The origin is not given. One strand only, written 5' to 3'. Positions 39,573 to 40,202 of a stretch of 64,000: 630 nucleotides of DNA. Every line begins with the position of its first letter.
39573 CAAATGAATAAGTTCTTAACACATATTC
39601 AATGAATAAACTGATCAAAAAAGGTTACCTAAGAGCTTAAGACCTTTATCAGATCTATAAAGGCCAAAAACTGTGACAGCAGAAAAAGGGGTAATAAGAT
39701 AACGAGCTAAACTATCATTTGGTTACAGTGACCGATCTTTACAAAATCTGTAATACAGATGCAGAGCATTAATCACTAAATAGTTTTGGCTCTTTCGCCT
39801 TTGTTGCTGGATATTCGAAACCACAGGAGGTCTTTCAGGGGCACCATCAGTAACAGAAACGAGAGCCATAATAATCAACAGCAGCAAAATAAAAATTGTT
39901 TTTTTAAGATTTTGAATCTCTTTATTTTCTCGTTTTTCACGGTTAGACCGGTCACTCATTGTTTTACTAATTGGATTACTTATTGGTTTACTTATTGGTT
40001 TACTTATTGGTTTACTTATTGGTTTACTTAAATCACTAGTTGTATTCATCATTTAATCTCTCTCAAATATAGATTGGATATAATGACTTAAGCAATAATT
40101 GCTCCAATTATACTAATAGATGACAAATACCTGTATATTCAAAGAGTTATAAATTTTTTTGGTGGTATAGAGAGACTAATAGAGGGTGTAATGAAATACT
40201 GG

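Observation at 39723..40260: Textbook sigma-54 promoter and upstream palindrome driving a tiny repeat-containing membrane protein next to its NtrC-type activator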

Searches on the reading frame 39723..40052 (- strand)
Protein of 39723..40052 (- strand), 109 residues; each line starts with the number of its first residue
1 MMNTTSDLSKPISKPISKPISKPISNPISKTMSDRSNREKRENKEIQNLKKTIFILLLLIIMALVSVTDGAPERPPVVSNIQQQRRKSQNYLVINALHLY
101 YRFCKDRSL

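Call 6: search_protein_families(library=pfam, proteins=[window:39723-40052:-], max_evalue=0.01)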
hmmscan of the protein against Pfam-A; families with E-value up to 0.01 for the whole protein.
window:39723-40052:- (109 aa): 0 families

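Call 26: find_homologous_proteins(query=A2, max_evalue=0.01)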
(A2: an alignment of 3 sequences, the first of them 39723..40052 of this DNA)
Query A2 (3 sequences) (109 aa, profile of the alignment): 5 proteins with E <= 0.01 among 1612 candidates.
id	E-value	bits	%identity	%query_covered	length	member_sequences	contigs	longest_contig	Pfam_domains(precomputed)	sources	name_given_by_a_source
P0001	1.1e-31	126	28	65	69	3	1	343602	-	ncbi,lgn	ncbi:MAG: hypothetical protein ABW148_02155 [Sedimenticola sp.]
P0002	8.4e-21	92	42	11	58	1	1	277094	-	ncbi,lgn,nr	ncbi:MAG: hypothetical protein KZQ83_15245 [gamma proteobacterium symbiont of Taylorina sp.]|nr:hypo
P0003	9.5e-20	88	100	72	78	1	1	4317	-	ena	-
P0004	4.4e-13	67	54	22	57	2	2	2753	-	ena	-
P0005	1.0e-10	59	42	30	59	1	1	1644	-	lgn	-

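Call 28: find_encoding_contigs(protein=P0004, flank=5000)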
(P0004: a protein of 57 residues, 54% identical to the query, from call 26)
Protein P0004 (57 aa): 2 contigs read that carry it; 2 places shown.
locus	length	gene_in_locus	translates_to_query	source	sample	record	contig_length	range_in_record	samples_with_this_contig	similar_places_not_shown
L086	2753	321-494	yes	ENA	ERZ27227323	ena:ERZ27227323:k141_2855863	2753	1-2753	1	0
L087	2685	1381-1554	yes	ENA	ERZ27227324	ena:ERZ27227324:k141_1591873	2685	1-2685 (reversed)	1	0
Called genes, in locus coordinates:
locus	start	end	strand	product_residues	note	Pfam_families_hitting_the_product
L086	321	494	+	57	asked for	-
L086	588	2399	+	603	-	PF02690:Na_Pi_cotrans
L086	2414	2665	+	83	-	-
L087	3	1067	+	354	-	?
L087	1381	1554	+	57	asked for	-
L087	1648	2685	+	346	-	?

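Call 29: find_encoding_contigs(protein=P0005, flank=5000)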
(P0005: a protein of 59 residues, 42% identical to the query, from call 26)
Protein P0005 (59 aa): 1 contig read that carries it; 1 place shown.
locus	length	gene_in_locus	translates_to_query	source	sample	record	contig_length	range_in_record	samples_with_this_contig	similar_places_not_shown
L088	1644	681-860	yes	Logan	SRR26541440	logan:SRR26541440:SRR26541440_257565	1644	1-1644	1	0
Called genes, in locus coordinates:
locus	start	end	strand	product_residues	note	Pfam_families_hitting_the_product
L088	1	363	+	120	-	?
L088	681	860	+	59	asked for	-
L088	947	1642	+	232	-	?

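Call 30: find_encoding_contigs(protein=P0003, flank=5000)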
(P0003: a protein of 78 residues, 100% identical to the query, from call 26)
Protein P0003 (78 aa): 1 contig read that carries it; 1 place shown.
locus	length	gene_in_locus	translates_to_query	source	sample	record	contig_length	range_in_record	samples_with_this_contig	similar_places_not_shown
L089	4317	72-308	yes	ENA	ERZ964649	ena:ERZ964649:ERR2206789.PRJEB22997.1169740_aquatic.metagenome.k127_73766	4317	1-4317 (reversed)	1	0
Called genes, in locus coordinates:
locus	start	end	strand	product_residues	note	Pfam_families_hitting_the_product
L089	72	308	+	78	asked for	-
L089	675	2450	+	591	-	PF02690:Na_Pi_cotrans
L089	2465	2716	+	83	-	-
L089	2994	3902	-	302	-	PF00126:HTH_1, PF03466:LysR_substrate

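Call 40: search_protein_families(library=ncbifam, proteins=[window:39723-40052:-], max_evalue=0.001)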
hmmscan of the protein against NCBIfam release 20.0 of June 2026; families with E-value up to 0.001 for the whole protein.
window:39723-40052:- (109 aa): 0 families

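Call 64: search_protein_representatives(alignment_id=A5)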
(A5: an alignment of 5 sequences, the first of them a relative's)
Query: 5 sequences, 66 profile positions. Proteins with E-value up to 0.001 (for the whole library): 17; up to 1e-10: 5; up to 1e-30: 0. The best 17 are listed.
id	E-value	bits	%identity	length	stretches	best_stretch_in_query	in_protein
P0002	9.3e-25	102.6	-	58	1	1-57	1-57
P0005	4.1e-24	100.5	-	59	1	1-58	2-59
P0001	6.5e-24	99.9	-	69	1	1-66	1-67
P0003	8.9e-15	70.6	-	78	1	17-66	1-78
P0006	2.0e-11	59.9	-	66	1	1-55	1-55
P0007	9.4e-09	51.3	-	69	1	1-58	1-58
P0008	3.3e-08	49.6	-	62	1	1-56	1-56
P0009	4.7e-08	49.1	-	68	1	1-55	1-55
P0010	7.3e-08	48.4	-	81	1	1-62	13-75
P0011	1.0e-06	44.8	-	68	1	1-56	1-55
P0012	2.3e-06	43.7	-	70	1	3-57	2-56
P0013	9.3e-06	41.7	-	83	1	7-56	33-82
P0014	3.8e-05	39.8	-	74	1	1-55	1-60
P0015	4.3e-05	39.6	-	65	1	24-63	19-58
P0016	4.6e-05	39.5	-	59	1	1-57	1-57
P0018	5.4e-04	36.1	-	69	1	23-61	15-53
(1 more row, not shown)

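Call 66: find_encoding_contigs(protein=P0007, flank=4000, max_places=3)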
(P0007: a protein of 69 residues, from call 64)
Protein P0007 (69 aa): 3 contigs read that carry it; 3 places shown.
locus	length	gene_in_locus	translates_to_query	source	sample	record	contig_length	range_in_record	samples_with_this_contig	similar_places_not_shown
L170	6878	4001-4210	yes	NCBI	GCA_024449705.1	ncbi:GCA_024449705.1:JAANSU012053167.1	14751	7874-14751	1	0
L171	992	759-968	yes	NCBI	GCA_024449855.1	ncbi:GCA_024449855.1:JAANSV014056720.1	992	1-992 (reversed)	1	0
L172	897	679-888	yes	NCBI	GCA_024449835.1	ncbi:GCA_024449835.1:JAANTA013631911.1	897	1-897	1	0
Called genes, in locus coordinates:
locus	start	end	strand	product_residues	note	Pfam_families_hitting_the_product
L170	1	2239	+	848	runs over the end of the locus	PF03924:CHASE, PF00989:PAS (weak), PF13188:PAS_8 (faint), PF13426:PAS_9 (weak), PF08447:PAS_3, PF08448:PAS_4, PF02518:HATPase_c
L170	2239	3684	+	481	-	PF00072:Response_reg, PF00158:Sigma54_activat, PF14532:Sigma54_activ_2, PF07728:AAA_5 (weak), PF25601:AAA_lid_14, PF02954:HTH_8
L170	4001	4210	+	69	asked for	-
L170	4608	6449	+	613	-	PF02690:Na_Pi_cotrans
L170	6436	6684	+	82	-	-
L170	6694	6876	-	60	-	?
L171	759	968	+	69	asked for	-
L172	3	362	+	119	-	?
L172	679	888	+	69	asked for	-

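Call 67: find_encoding_contigs(protein=P0011, flank=4000, max_places=3)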
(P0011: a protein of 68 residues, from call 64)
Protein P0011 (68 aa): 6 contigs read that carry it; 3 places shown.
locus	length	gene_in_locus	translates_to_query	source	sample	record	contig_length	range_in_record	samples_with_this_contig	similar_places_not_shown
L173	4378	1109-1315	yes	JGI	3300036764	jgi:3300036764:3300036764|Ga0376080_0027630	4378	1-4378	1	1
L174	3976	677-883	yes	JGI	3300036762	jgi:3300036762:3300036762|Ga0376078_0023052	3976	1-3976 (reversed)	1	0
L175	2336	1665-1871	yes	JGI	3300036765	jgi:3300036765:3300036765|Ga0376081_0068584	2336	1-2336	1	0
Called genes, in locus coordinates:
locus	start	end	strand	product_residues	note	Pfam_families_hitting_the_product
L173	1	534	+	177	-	PF25601:AAA_lid_14, PF02954:HTH_8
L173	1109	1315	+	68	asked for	-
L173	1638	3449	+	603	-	PF02690:Na_Pi_cotrans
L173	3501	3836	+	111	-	-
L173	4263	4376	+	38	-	?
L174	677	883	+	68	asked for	-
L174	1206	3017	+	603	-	PF02690:Na_Pi_cotrans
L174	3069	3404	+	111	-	-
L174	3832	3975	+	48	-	?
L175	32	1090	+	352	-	PF00158:Sigma54_activat, PF14532:Sigma54_activ_2, PF07728:AAA_5, PF25601:AAA_lid_14, PF02954:HTH_8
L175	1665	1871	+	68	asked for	-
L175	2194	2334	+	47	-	?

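Call 70: find_encoding_contigs(protein=P0014, flank=3500, max_places=2)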
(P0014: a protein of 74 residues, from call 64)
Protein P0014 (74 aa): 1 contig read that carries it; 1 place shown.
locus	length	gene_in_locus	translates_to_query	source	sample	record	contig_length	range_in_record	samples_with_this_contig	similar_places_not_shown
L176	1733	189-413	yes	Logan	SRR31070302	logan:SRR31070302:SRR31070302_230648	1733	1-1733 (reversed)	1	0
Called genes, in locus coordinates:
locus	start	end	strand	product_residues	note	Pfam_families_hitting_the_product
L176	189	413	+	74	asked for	-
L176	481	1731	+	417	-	?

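Call 71: find_encoding_contigs(protein=P0018, flank=3500, max_places=2)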
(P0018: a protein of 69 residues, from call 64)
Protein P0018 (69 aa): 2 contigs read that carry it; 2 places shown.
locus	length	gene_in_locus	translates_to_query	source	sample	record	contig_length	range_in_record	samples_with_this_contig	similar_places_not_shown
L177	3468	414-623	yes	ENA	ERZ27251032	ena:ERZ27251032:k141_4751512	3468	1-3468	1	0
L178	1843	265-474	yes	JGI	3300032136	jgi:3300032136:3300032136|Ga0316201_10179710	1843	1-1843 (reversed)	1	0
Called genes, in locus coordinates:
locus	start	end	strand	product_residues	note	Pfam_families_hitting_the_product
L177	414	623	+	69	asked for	-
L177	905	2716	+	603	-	PF02690:Na_Pi_cotrans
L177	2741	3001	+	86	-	-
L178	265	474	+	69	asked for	-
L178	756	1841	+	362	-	?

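Call 72: find_encoding_contigs(protein=P0016, flank=3500, max_places=2)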
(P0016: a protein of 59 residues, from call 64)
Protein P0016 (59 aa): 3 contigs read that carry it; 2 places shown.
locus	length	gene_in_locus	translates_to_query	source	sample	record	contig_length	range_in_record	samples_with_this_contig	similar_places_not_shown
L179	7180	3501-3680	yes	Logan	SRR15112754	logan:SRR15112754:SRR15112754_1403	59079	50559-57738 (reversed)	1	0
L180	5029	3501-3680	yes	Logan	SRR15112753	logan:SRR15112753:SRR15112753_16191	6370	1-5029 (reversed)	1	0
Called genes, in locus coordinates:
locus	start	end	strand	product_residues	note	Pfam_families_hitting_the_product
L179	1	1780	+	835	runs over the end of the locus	PF03924:CHASE, PF00989:PAS (faint), PF13188:PAS_8 (faint), PF08447:PAS_3, PF13426:PAS_9 (weak), PF08448:PAS_4, PF02518:HATPase_c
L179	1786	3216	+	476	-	PF00072:Response_reg, PF00158:Sigma54_activat, PF14532:Sigma54_activ_2, PF07728:AAA_5 (weak), PF25601:AAA_lid_14, PF02954:HTH_8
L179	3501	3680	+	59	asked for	-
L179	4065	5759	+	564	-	PF02690:Na_Pi_cotrans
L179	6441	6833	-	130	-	PF02661:Fic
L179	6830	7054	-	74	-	PF04014:MazE_antitoxin (weak)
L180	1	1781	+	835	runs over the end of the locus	PF03924:CHASE, PF00989:PAS (faint), PF13188:PAS_8 (faint), PF08447:PAS_3, PF13426:PAS_9 (weak), PF08448:PAS_4, PF02518:HATPase_c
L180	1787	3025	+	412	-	PF00072:Response_reg, PF00158:Sigma54_activat, PF14532:Sigma54_activ_2, PF07728:AAA_5 (weak), PF25601:AAA_lid_14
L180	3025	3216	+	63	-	PF02954:HTH_8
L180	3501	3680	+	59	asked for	-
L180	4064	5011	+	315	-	PF02690:Na_Pi_cotrans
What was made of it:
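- It also has the CHASE kinase and activator upstream wherever the contig reaches (calls 28-30, 66, 67, 70-72).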

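Call 83: search_protein_families(library=pfam, proteins=[L173:3501-3836:+, L177:2741-3001:+], max_evalue=0.001)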
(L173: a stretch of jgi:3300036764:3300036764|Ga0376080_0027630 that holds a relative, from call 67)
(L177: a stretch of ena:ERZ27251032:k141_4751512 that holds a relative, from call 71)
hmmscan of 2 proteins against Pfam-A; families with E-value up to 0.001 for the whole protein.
L173:3501-3836:+ (111 aa): 0 families

L177:2741-3001:+ (86 aa): 0 families
